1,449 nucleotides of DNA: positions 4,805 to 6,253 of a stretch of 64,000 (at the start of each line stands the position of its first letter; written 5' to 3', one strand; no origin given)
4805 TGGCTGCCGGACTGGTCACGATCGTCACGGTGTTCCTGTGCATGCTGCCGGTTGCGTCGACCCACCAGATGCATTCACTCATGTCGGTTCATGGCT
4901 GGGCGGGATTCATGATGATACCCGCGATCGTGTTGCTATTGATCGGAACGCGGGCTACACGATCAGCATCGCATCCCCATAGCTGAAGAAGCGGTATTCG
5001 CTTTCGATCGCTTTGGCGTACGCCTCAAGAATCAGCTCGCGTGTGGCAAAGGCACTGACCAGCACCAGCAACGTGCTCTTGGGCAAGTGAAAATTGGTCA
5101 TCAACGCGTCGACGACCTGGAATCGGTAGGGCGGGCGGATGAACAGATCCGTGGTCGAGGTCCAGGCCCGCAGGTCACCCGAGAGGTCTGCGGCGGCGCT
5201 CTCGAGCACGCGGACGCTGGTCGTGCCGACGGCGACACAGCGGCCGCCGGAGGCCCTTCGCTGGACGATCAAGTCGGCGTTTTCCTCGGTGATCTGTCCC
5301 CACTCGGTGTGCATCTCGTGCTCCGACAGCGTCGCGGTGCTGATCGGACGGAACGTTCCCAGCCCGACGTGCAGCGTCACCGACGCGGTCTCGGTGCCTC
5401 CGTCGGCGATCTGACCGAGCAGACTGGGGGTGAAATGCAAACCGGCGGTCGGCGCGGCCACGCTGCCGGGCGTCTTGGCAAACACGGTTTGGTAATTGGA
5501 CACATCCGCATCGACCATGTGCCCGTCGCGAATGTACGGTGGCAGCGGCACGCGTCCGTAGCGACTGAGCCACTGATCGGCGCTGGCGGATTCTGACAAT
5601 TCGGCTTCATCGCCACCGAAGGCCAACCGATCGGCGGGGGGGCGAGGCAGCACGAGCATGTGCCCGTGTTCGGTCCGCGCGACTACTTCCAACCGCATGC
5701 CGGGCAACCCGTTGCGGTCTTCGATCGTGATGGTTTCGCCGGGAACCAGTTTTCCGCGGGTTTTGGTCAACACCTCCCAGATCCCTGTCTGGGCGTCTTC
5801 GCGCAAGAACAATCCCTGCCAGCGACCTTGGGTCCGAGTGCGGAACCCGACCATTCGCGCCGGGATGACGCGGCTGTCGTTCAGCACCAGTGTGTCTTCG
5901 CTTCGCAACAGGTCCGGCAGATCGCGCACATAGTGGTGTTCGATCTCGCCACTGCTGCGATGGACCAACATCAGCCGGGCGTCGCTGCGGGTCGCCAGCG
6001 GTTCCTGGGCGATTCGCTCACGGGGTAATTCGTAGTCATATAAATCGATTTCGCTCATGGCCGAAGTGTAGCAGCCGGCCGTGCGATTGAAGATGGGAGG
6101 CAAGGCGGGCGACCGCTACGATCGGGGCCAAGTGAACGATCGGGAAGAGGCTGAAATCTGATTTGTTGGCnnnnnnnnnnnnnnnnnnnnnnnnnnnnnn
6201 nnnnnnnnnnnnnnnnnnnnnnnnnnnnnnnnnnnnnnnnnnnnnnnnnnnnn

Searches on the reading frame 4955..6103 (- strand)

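Call 74: search_protein_families(library=pfam, proteins=[window:4955-6103:-], max_evalue=0.00001)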
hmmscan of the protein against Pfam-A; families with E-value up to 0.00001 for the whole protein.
window:4955-6103:- (382 aa): 1 family
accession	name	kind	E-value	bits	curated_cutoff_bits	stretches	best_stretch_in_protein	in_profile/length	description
PF02547.20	Queuosine_synth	-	9e-123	409.9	25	1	20-381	2-322/322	Queuosine biosynthesis protein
